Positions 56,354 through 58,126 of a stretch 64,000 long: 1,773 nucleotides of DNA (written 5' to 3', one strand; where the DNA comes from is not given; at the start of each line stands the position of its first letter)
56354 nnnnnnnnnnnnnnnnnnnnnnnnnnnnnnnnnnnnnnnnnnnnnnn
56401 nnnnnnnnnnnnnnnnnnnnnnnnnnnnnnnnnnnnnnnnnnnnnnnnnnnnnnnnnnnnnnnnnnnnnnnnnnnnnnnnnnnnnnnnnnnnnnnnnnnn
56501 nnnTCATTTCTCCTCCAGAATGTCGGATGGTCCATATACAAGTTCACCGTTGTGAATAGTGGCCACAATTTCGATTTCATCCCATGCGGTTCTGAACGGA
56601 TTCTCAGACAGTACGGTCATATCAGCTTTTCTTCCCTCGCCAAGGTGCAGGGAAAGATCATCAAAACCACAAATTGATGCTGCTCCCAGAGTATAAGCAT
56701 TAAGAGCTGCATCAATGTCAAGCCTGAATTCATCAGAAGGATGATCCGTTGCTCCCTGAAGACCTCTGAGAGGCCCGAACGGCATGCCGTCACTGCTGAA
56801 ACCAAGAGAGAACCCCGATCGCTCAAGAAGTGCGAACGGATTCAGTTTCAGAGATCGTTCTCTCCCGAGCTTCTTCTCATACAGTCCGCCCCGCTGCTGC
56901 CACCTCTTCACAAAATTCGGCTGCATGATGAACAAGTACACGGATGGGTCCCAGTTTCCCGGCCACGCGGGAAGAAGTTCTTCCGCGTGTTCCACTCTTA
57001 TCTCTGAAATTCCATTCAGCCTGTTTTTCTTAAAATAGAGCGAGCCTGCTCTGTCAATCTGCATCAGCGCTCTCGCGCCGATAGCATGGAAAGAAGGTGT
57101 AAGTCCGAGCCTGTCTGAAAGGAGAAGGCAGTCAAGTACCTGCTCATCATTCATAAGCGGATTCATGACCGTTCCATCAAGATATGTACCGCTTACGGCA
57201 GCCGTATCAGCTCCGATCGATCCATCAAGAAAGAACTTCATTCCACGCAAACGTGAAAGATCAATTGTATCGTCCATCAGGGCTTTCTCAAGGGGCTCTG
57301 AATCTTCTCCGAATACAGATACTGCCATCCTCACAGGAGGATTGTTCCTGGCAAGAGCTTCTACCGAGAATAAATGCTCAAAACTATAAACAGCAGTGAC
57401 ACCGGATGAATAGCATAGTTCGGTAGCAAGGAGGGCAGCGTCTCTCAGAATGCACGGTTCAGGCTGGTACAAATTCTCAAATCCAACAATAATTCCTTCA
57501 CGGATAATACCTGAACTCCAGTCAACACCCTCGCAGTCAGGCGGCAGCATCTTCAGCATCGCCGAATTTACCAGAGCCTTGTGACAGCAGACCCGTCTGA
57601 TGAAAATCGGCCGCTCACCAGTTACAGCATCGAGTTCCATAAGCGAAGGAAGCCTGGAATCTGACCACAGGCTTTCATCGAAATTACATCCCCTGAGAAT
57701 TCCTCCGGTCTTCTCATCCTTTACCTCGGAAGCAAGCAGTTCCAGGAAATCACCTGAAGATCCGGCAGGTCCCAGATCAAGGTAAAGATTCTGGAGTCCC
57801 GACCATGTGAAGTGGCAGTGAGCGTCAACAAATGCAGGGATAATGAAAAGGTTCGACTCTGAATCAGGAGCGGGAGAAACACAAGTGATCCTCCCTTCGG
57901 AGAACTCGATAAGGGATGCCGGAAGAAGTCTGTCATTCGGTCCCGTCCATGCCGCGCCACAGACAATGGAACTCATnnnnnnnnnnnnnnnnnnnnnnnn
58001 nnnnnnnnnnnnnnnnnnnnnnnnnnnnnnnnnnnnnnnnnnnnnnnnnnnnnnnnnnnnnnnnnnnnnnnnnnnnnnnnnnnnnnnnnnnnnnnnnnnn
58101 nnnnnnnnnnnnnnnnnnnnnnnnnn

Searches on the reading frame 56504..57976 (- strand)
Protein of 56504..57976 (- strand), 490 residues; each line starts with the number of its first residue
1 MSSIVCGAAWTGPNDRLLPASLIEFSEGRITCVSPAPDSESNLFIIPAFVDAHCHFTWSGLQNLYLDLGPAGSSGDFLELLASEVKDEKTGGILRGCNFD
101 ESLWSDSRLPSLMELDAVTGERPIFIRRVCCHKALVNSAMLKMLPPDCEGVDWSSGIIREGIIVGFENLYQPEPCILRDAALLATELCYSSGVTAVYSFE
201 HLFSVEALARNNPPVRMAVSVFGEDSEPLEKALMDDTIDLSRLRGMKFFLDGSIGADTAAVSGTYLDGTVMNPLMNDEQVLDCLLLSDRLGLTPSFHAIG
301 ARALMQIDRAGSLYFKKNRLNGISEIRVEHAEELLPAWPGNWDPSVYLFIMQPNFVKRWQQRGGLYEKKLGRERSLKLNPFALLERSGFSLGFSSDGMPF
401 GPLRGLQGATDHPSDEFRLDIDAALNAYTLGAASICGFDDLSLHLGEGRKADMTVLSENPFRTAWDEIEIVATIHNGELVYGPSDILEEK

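Call 75: search_protein_families(library=pfam, proteins=[window:56504-57976:-], max_evalue=0.00001)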
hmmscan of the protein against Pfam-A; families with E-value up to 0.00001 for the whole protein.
window:56504-57976:- (490 aa): 2 families
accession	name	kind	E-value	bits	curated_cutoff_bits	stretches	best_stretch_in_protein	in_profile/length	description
PF07969.17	Amidohydro_3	-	3.2e-44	152.6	29.7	1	42-481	7-472/472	Amidohydrolase family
PF01979.26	Amidohydro_1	-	1.2e-07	31.7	25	0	412-480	275-345/345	Amidohydrolase family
